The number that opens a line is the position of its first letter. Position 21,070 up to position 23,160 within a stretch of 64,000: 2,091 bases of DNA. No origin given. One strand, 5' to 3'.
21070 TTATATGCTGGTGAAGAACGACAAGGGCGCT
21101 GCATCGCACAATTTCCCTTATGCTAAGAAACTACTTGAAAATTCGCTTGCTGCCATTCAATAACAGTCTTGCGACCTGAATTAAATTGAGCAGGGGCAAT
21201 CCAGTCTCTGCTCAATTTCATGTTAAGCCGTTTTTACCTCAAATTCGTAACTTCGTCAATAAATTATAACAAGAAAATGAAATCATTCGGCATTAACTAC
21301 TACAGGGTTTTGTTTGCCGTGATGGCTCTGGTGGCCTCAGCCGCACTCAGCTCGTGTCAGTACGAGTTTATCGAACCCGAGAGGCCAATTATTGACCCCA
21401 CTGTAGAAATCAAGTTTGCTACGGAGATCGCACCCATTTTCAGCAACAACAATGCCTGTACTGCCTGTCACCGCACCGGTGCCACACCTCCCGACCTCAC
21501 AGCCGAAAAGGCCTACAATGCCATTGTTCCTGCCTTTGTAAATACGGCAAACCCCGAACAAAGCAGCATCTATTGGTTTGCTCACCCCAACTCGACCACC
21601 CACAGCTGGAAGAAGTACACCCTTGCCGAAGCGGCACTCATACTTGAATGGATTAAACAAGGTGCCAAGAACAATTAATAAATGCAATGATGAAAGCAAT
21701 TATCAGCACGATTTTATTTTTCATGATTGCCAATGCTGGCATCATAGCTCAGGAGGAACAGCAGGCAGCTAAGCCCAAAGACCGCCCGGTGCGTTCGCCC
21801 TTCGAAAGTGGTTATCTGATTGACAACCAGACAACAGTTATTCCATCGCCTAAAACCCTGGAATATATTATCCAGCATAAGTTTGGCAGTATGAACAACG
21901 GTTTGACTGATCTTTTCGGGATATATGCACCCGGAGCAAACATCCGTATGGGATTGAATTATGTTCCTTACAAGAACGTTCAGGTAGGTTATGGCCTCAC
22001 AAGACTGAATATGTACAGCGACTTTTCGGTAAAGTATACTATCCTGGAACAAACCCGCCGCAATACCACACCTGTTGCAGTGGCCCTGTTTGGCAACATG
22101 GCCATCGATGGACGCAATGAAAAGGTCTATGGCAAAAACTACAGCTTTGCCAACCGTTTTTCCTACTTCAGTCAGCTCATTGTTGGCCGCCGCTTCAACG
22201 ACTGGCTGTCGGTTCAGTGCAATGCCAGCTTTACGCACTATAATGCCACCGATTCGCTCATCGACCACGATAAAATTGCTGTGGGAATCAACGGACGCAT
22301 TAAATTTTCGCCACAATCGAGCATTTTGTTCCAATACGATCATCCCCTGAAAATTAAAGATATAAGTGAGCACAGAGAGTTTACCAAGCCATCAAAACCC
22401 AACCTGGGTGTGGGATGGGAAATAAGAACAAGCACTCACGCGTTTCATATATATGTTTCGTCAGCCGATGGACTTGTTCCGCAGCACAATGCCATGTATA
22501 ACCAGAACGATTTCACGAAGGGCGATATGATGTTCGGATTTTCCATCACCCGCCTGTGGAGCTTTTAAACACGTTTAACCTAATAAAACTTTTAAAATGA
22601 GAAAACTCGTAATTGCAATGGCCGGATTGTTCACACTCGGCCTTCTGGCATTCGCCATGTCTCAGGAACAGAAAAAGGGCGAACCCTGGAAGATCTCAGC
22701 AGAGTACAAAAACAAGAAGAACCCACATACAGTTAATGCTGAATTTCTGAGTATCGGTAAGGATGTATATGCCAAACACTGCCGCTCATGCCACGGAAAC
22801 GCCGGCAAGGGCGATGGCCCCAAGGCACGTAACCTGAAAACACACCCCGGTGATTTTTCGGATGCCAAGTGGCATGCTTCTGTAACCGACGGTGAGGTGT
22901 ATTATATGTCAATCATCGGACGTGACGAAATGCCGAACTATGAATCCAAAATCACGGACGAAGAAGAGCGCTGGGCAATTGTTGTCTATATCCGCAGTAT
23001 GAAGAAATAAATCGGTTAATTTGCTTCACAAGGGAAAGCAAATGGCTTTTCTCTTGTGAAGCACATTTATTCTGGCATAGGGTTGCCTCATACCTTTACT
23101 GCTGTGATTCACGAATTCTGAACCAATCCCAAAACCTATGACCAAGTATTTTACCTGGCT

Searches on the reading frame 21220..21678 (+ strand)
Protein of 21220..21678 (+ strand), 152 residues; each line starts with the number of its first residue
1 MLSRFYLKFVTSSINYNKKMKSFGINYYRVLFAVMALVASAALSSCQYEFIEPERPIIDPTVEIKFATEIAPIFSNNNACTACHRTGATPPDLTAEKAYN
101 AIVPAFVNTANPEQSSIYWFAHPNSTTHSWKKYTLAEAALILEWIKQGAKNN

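Call 3: search_protein_families(library=pfam, proteins=[window:21220-21678:+], max_evalue=0.1)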
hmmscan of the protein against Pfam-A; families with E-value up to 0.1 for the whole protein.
window:21220-21678:+ (152 aa): 1 family
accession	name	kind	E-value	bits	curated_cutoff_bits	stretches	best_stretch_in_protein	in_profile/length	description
PF00034.26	Cytochrom_C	-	0.09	14.5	21.3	0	77-147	9-88/90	Cytochrome c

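Call 4: search_protein_families(library=ncbifam, proteins=[window:21220-21678:+], max_evalue=0.1)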
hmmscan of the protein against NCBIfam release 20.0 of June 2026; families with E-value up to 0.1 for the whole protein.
window:21220-21678:+ (152 aa): 2 families
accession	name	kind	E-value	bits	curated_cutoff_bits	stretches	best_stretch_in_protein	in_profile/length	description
NF047812.1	LIC11213_lipo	equivalog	0.00057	20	100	1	77-150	49-117/118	LIC11213 family lipoprotein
TIGR02327.1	int_mem_ywzB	hypoth_equivalog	0.04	14.3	39.65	1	10-52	17-59/68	DUF1146 family protein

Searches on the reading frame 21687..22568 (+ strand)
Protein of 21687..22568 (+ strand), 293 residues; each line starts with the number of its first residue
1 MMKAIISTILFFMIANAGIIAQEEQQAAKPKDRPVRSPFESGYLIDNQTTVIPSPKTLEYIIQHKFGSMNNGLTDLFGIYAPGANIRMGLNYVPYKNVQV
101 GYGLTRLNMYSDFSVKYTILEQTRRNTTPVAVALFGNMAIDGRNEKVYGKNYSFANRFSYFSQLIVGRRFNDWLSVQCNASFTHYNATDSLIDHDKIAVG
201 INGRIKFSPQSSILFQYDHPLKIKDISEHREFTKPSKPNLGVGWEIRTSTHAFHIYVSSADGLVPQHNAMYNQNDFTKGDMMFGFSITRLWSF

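Call 3: search_protein_families(library=pfam, proteins=[window:21687-22568:+], max_evalue=0.1)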
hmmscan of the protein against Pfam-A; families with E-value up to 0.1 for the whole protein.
window:21687-22568:+ (293 aa): 1 family
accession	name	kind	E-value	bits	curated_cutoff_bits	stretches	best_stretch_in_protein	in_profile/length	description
PF19089.6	DUF5777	-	1.3e-74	251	23.1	1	39-291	1-247/247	Membrane bound beta barrel domain (DUF5777)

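Call 4: search_protein_families(library=ncbifam, proteins=[window:21687-22568:+], max_evalue=0.1)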
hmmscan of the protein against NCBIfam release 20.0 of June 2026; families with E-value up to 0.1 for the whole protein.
window:21687-22568:+ (293 aa): 0 families

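Call 39: find_homologous_proteins(query=window:21687-22568:+, max_evalue=1e-10)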
Query window:21687-22568:+ (293 aa): 1217 proteins with E <= 1e-10 among 1473 candidates; the best 120 are listed.
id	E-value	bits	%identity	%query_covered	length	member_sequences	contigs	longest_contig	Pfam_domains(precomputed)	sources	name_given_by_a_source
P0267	1.6e-196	669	100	100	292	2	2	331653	PF19089.7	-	-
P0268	5.1e-191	651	98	100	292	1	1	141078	PF19089.7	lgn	-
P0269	1.6e-185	633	95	100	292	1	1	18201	PF19089.7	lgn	-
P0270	1.5e-175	600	89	100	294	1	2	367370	PF19089.7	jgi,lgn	jgi:hypothetical protein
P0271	6.5e-175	598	89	100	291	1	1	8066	PF19089.7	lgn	-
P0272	8.4e-174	595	89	98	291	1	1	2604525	PF19089.7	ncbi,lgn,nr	ncbi:MAG: hypothetical protein IPM52_09450 [Bacteroidetes bacterium]|nr:hypothetical protein [Bacter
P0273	2.2e-173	593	88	100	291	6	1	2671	PF19089.7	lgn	-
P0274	1.8e-170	584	91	94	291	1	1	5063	PF19089.7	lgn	-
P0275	2.1e-170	583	88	100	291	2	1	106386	PF19089.7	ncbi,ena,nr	ncbi:MAG TPA: DUF5777 family beta-barrel protein [Bacteroidales bacterium]|nr:DUF5777 family beta-ba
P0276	5.9e-159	546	80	100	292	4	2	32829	PF19089.7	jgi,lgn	jgi:hypothetical protein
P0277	1.8e-151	521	75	100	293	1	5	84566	PF19089.7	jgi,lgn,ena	-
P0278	1.3e-150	519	74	100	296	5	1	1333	PF19089.7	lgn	-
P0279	7.4e-150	516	78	94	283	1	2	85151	PF19089.7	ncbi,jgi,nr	ncbi:MAG: hypothetical protein CVT92_04125 [Bacteroidetes bacterium HGW-Bacteroidetes-1]|jgi:hypothe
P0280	3.7e-147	507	74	100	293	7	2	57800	PF19089.7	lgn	-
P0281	4.4e-147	507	74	100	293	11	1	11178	PF19089.7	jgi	-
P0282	4.5e-147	507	78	94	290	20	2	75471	PF19089.7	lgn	-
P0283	2.3e-146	505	73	100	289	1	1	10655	PF19089.7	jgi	jgi:hypothetical protein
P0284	3.4e-145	501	73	100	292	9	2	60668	PF19089.7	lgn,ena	-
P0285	8.2e-145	500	75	96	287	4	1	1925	PF19089.7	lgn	-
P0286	2.6e-144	498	75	100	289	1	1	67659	PF19089.7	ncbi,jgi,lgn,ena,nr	ncbi:MAG: DUF5777 family beta-barrel protein [Bacteroidales bacterium]|nr:DUF5777 family beta-barrel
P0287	5.9e-144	497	76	94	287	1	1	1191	PF19089.7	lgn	-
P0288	1.1e-143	496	77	94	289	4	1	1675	PF19089.7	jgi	-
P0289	1.5e-143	495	77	92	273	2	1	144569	PF19089.7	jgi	jgi:hypothetical protein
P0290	1.9e-143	495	73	100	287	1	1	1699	PF19089.7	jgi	jgi:hypothetical protein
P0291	2.0e-143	495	73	100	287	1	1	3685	PF19089.7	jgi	jgi:hypothetical protein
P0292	3.6e-143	494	72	100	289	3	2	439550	PF19089.7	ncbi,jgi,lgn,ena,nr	ncbi:MAG: hypothetical protein KJ578_10845 [Bacteroidetes bacterium]|nr:hypothetical protein [Bacter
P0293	5.3e-143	494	73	97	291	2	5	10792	PF19089.7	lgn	-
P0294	8.0e-143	493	75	93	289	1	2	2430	PF19089.7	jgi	jgi:hypothetical protein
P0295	1.0e-142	493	75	95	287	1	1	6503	PF19089.7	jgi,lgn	jgi:hypothetical protein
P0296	1.1e-142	493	72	100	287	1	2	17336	PF19089.7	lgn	-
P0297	1.6e-142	492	73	99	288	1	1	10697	PF19089.7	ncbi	-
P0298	3.2e-142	491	73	100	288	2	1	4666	PF19089.7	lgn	-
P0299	3.8e-142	491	72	100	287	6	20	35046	PF19089.7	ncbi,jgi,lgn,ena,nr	ncbi:MAG TPA: DUF5777 family beta-barrel protein [Bacteroidales bacterium]|nr:DUF5777 family beta-ba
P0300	7.5e-142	490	72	98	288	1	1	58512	PF19089.7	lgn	-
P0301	8.8e-142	490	73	93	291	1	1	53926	PF19089.7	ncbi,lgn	-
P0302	9.6e-142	489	72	100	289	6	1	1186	PF19089.7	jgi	-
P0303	1.5e-141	489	70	99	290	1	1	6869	PF19089.7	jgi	jgi:hypothetical protein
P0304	3.4e-141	488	73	100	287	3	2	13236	PF19089.7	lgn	-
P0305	4.0e-141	487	72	100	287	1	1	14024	PF19089.7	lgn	-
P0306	4.7e-141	487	72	100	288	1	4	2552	PF19089.7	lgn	-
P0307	6.1e-141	487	74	93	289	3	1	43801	PF19089.7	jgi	jgi:hypothetical protein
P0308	6.5e-141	487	76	91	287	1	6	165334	PF19089.7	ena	-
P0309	7.7e-141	486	71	100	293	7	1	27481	PF19089.7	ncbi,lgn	-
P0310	8.4e-141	486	72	100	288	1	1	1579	PF19089.7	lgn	-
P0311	9.1e-141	486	74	95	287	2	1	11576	PF19089.7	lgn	-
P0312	1.3e-140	486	71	97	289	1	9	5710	PF19089.7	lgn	-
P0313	1.4e-140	486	72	100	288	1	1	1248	PF19089.7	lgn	-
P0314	1.5e-140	486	73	96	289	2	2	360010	PF19089.7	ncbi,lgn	-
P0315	1.5e-140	486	74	93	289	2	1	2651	PF19089.7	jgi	jgi:hypothetical protein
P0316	1.9e-140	485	73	100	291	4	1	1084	PF19089.7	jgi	jgi:hypothetical protein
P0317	2.1e-140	485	73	98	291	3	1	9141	PF19089.7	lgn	-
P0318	2.7e-140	485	72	100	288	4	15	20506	PF19089.7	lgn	-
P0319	3.8e-140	484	71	100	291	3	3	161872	PF19089.7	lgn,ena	-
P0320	5.2e-140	484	71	100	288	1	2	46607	PF19089.7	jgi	jgi:hypothetical protein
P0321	8.2e-140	483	71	100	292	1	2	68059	PF19089.7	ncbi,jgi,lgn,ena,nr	ncbi:MAG: hypothetical protein KGZ82_06445 [Bacteroidales bacterium]|nr:hypothetical protein [Bacter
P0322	1.1e-139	483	71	100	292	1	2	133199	PF19089.7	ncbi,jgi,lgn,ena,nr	ncbi:MAG: hypothetical protein KKD74_03405 [Bacteroidetes bacterium]|nr:hypothetical protein [Bacter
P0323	1.2e-139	483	72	100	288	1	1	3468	PF19089.7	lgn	-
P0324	1.4e-139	482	70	97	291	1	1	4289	PF19089.7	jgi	-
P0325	1.6e-139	482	75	91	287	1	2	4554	PF19089.7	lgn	-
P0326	1.6e-139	482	71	100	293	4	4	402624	PF19089.7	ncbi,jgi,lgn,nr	ncbi:MAG: DUF5777 family beta-barrel protein [Bacteroidetes bacterium]|jgi:hypothetical protein|nr:D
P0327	1.7e-139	482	71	100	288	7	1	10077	PF19089.7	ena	-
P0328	1.7e-139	482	73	96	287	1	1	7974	PF19089.7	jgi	-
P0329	1.9e-139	482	69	100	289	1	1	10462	PF19089.7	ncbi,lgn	-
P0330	2.2e-139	482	72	100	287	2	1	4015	PF19089.7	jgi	jgi:hypothetical protein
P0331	2.3e-139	482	71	100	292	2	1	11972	PF19089.7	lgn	-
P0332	2.4e-139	482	73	94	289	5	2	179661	PF19089.7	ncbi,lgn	-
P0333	2.5e-139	482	70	100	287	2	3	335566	PF19089.7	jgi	jgi:hypothetical protein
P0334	2.9e-139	481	72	100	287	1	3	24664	PF19089.7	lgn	-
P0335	4.7e-139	481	68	100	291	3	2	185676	PF19089.7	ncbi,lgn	-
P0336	5.3e-139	480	70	98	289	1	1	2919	PF19089.7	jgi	jgi:hypothetical protein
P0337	5.3e-139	480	71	98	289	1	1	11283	PF19089.7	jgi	jgi:hypothetical protein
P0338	6.0e-139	480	73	96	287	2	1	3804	PF19089.7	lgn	-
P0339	8.4e-139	480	74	91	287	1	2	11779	PF19089.7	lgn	-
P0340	1.7e-138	479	73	94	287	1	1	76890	PF19089.7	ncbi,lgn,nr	ncbi:MAG: hypothetical protein IH597_04695 [Bacteroidales bacterium]|nr:hypothetical protein [Bacter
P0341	1.8e-138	479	72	99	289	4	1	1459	PF19089.7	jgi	jgi:hypothetical protein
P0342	1.9e-138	479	74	90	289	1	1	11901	PF19089.7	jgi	jgi:hypothetical protein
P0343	4.3e-138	477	69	99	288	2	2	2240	PF19089.7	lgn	-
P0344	6.4e-138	477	71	99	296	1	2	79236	PF19089.7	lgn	-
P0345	8.2e-138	477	72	100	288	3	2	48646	PF19089.7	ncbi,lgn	-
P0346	1.3e-137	476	70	97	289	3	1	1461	PF19089.7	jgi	jgi:hypothetical protein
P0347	2.1e-137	475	68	100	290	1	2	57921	PF19089.7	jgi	jgi:hypothetical protein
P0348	1.0e-136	473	72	96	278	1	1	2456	PF19089.7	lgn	-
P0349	3.2e-136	471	72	94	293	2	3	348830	PF19089.7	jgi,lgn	jgi:hypothetical protein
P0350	5.7e-136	471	67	100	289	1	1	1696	PF19089.7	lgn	-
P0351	1.2e-135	469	70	100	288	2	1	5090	PF19089.7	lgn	-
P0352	1.9e-135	469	73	93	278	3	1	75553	PF19089.7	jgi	-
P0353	2.9e-135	468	71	96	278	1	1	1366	PF19089.7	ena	-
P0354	1.5e-133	463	70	99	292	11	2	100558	PF19089.7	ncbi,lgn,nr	ncbi:MAG: hypothetical protein IH598_10170 [Bacteroidales bacterium]|nr:hypothetical protein [Bacter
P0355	3.0e-133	462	68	100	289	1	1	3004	PF19089.7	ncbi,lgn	-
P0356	1.1e-132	460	71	93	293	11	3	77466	PF19089.7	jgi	jgi:hypothetical protein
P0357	1.1e-132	460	67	100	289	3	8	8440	PF19089.7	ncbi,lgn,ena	-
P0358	3.5e-132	458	71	93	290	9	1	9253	PF19089.7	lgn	-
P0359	3.5e-132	458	68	100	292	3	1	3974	PF19089.7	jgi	jgi:hypothetical protein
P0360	8.3e-132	457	67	100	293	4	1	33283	PF19089.7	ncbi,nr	ncbi:MAG: DUF5777 family beta-barrel protein [Bacteroidales bacterium]|nr:DUF5777 family beta-barrel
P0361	3.3e-131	455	66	100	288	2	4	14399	PF19089.7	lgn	-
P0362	8.3e-131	454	70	93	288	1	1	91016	PF19089.7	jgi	jgi:hypothetical protein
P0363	1.1e-130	453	69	100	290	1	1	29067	PF19089.7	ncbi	-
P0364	1.2e-130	453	67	96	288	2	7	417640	PF19089.7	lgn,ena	-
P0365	6.0e-130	451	67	100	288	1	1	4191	PF19089.7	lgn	-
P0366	4.8e-129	448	67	100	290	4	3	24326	PF19089.7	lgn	-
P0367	7.7e-129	447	66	99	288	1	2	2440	PF19089.7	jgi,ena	-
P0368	2.2e-128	446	65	100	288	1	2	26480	PF19089.7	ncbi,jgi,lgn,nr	ncbi:MAG: DUF5777 family beta-barrel protein [Tenuifilaceae bacterium]|jgi:hypothetical protein|nr:D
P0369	2.3e-128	446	66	100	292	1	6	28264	PF19089.7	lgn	-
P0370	5.7e-128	444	66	97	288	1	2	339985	PF19089.7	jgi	jgi:hypothetical protein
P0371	1.0e-127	443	66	98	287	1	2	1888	PF19089.7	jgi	jgi:hypothetical protein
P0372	2.4e-125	436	62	100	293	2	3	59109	PF19089.7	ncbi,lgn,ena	-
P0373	2.6e-125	436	65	94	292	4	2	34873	PF19089.7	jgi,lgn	jgi:hypothetical protein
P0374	3.4e-125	435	62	100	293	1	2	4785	PF19089.7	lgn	-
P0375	7.5e-125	434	64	97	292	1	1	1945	PF19089.7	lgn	-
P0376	9.0e-125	434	66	100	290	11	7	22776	PF19089.7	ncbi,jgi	jgi:hypothetical protein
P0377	2.4e-123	429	65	94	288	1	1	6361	PF19089.7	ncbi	-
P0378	1.3e-122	427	65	97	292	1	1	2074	PF19089.7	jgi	jgi:hypothetical protein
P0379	1.3e-122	427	62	100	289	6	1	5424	PF19089.7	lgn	-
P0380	1.8e-122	426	65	99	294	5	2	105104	PF19089.7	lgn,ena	-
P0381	7.6e-122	424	65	90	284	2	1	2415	PF19089.7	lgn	-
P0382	1.1e-121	424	62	100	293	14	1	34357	PF19089.7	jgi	jgi:hypothetical protein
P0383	3.6e-121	422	65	100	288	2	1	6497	PF19089.7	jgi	jgi:hypothetical protein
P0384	8.3e-121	421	65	100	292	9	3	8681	PF19089.7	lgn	-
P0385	1.0e-120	420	64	98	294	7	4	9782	PF19089.7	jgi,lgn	jgi:hypothetical protein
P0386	1.2e-120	420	61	100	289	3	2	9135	PF19089.7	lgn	-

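Call 49: predict_structure(alignment_id=A2)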
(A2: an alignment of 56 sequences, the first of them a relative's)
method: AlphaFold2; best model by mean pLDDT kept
length: 292 residues; sequences in the alignment: 56
mean_pLDDT: 84.1   pTM: 0.77
mean pLDDT of the five models: 84.1, 83.1, 82.6, 82.6, 81.9
residues with pLDDT >= 90: 117; 70-90: 134; 50-70: 35; < 50: 6
segments of 3 or more residues with pLDDT < 50: 23-27
pLDDT, mean of each block of 10 residues (from residue 1): 81 71 50 66 87 90 82 62 87 93 91 93 81 94 83 90 90 91 87 91 88 92 73 84 87 90 89 86 89 77
secondary structure, 60 per line:
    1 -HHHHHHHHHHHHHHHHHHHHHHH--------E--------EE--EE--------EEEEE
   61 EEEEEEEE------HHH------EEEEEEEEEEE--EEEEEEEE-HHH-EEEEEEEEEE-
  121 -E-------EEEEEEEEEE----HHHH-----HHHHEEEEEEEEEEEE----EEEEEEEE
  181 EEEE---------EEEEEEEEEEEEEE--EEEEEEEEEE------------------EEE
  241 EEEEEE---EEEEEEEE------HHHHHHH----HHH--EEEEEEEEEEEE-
elements in order: H2-24 E56-68 E84-94 E97-104 E110-119 E130-139 H144-147 H153-156 E157-168 E173-184 E194-207 E210-219 E238-246 E250-257 H264-270 E280-291

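Call 51: fold_search(model_id=the predicted structure, library=pdb)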
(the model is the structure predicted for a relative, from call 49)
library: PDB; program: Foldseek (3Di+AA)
matches with E <= 10: 964; with E <= 0.001: 146
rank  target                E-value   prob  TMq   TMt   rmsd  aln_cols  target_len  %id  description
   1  5o68_I                1.4e-06  1.00  0.50  0.57   6.7       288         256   12  Crystal Structure of the Pseudomonas functional amyloid secretion protein FapF - R157A mutant (released 2017-08-23)
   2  9a32_MODEL_1_A        1.5e-06  1.00  0.42  0.35  16.4       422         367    7  Model of E. coli OmpC by in-cell photo-crosslinking MS and deep learning (released 2023-02-24)
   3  5o68_C                1.7e-06  1.00  0.49  0.54   7.4       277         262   13  Crystal Structure of the Pseudomonas functional amyloid secretion protein FapF - R157A mutant (released 2017-08-23)
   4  5o68_F                2.0e-06  1.00  0.53  0.60   6.5       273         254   12  Crystal Structure of the Pseudomonas functional amyloid secretion protein FapF - R157A mutant (released 2017-08-23)
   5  4rl8_C                2.9e-06  1.00  0.51  0.55   7.3       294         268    9  Crystal structure of the COG4313 outer membrane channel from Pseudomonas putida F1 (released 2015-07-29)
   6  5o68_K                3.2e-06  1.00  0.49  0.53   8.2       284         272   14  Crystal Structure of the Pseudomonas functional amyloid secretion protein FapF - R157A mutant (released 2017-08-23)
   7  5o68_J                3.8e-06  1.00  0.45  0.48   8.3       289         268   12  Crystal Structure of the Pseudomonas functional amyloid secretion protein FapF - R157A mutant (released 2017-08-23)
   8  2x9k                  3.8e-06  1.00  0.42  0.43   8.9       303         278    8  Structure of a E.coli porin (released 2011-01-26)
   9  5o68_G                4.8e-06  1.00  0.48  0.51   7.4       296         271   12  Crystal Structure of the Pseudomonas functional amyloid secretion protein FapF - R157A mutant (released 2017-08-23)
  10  9oqa                  5.0e-06  1.00  0.40  0.22  16.7       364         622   11  Cryo-EM structure of AaaA, a Pseudomonas Aeruginosa autotransporter (released 2025-08-13)
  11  2wvp                  5.3e-06  1.00  0.40  0.43   9.4       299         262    8  Synthetically modified OmpG (released 2010-07-14)
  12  3aeh_A                6.3e-06  1.00  0.38  0.39   9.0       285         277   13  Integral membrane domain of autotransporter Hbp (released 2010-07-07)
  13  5o65_A                7.4e-06  1.00  0.50  0.52   7.7       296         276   12  Crystal Structure of the Pseudomonas functional amyloid secretion protein FapF (released 2017-08-23)
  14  3upg                  7.8e-06  1.00  0.35  0.34  12.4       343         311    9  Loop deletion mutant of Salmonella typhi osmoporin (OmpC):an Outer Membrane Protein. (released 2012-11-28)
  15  1t1l_A                8.3e-06  1.00  0.38  0.28  19.2       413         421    8  Crystal structure of the long-chain fatty acid transporter FadL (released 2004-06-15)
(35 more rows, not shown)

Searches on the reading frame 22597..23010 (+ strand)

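Call 3: search_protein_families(library=pfam, proteins=[window:22597-23010:+], max_evalue=0.1)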
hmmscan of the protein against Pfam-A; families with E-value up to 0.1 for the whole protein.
window:22597-23010:+ (137 aa): 3 families
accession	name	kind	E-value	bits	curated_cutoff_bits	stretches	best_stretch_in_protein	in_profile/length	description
PF13442.11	Cytochrome_CBB3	-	6.4e-12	46.1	27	1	54-132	6-68/68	Cytochrome C oxidase, cbb3-type, subunit III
PF00034.26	Cytochrom_C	-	2e-11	45.5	21.3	1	54-136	4-90/90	Cytochrome c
PF23973.1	DUF7299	-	0.019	15.5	27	1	8-57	14-61/77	Family of unknown function (DUF7299)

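Call 4: search_protein_families(library=ncbifam, proteins=[window:22597-23010:+], max_evalue=0.1)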
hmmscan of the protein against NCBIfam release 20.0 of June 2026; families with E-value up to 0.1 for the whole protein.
window:22597-23010:+ (137 aa): 10 families
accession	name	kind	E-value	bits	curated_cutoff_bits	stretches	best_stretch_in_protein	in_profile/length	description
NF011054.0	PRK14486.1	equivalog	5.2e-13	49.1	447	1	38-136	202-291/294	putative bifunctional cbb3-type cytochrome c oxidase subunit II/cytochrome c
NF033864.1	cytochrome579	equivalog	1e-11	44.9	280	1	34-135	32-139/179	cytochrome 579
TIGR04494.1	c550_PedF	equivalog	2.3e-09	37.3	122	1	35-136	35-131/133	cytochrome c-550 PedF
NF050122.1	bc1_QcrC_actin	exception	6.7e-08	32.2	200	2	35-73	26-63/253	cytochrome bc1 complex diheme cytochrome c subunit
TIGR00782.1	ccoP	equivalog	4.6e-05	22.9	179.95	1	43-116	195-263/285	cytochrome-c oxidase, cbb3-type subunit III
TIGR03872.1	cytochrome_MoxG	equivalog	0.00028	21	147.8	1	32-76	25-70/133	cytochrome c(L), periplasmic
NF045773.1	cytochro_C550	exception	0.00067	19.6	125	1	29-100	30-96/118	cytochrome c550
NF045930.1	Cytc6PetJCyano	equivalog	0.0013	18.7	135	1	44-123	21-94/110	cytochrome c6 PetJ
NF045774.1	cytochro_C551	exception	0.0016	18.4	118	1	2-97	2-83/110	cytochrome c551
NF040606.1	CytoC_perox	subfamily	0.0084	15.3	150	1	46-76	293-323/524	di-heme-cytochrome C peroxidase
